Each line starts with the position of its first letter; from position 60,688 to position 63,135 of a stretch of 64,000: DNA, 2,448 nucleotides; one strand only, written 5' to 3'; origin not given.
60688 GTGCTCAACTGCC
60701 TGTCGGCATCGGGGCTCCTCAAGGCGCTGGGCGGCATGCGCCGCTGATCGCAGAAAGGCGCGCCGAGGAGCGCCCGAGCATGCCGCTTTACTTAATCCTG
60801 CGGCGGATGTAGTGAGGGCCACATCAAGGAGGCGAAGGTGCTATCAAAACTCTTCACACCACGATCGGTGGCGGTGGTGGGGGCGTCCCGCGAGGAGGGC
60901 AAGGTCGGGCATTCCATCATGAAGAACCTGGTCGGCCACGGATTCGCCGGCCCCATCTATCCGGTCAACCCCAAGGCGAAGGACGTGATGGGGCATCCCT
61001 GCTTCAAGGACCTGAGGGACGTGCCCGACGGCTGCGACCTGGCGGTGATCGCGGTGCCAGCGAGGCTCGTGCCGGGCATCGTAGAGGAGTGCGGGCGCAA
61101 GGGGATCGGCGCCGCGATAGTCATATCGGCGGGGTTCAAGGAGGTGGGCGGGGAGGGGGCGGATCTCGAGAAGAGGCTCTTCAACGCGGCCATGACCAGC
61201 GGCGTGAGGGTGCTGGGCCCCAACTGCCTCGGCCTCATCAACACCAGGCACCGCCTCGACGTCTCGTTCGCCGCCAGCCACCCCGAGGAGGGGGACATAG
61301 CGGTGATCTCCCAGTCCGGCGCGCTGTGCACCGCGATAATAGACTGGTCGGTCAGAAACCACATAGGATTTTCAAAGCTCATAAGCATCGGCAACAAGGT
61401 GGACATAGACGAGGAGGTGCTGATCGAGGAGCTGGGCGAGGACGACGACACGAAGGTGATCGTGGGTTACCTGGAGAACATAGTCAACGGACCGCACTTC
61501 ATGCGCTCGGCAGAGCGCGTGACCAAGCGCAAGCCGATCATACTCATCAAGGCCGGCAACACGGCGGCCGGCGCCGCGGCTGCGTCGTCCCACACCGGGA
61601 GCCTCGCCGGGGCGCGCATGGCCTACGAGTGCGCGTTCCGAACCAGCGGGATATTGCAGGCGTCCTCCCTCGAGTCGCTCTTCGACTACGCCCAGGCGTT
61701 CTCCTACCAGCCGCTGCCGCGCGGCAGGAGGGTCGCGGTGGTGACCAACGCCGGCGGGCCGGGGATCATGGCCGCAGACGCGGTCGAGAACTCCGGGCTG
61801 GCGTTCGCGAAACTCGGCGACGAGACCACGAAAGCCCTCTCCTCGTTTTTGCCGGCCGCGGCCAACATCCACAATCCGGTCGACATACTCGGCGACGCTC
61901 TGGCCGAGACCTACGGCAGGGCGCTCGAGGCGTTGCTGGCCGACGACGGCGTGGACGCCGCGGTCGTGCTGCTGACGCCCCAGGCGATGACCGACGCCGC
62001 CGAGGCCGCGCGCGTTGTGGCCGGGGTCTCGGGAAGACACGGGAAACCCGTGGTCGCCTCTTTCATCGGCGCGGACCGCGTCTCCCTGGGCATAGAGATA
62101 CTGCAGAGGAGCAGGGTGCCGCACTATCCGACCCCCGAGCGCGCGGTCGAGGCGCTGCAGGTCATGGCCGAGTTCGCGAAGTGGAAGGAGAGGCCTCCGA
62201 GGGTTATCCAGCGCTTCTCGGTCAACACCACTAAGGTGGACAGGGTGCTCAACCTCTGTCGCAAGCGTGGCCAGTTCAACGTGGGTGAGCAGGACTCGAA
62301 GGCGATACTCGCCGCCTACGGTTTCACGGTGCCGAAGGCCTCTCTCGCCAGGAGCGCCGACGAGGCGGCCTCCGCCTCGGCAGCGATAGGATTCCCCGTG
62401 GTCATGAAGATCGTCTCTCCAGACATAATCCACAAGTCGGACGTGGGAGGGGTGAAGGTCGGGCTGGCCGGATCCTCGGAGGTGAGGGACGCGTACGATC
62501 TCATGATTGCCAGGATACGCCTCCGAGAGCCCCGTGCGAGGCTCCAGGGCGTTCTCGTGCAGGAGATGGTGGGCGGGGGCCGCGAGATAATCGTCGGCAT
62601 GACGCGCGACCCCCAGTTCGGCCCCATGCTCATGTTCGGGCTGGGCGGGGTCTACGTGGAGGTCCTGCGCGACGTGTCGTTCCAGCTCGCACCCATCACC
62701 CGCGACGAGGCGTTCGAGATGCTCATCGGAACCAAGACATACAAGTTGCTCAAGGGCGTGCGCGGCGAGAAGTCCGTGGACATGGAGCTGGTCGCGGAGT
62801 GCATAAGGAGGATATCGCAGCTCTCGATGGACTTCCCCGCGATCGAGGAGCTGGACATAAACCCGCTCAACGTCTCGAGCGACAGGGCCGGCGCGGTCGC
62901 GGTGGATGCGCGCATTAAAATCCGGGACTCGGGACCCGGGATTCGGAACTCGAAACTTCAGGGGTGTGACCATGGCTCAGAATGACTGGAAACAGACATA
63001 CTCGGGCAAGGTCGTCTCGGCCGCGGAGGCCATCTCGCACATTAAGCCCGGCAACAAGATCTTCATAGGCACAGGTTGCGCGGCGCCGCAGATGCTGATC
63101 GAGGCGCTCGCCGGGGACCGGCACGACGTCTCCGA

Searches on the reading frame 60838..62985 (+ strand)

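Call 78: search_protein_families(library=pfam, proteins=[window:60838-62985:+], max_evalue=0.0001)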
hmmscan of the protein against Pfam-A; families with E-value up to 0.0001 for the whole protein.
window:60838-62985:+ (715 aa): 5 families
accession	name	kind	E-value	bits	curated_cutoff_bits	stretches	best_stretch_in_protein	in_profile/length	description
PF13549.11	ATP-grasp_5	-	1.8e-83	279.7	27.6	1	475-695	3-221/221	ATP-grasp domain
PF13607.11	Succ_CoA_lig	-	6.3e-50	168.9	27.4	1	151-288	1-138/138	Succinyl-CoA ligase like flavodoxin domain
PF13380.12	CoA_binding_2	-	2.8e-25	89.5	22.8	1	9-135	1-115/116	CoA binding domain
PF02629.25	CoA_binding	-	3.9e-13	50.4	22.3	1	8-99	3-97/97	CoA binding domain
PF19045.5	Ligase_CoA_2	-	2.2e-11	44.5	23.7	1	299-442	1-150/162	Ligase-CoA domain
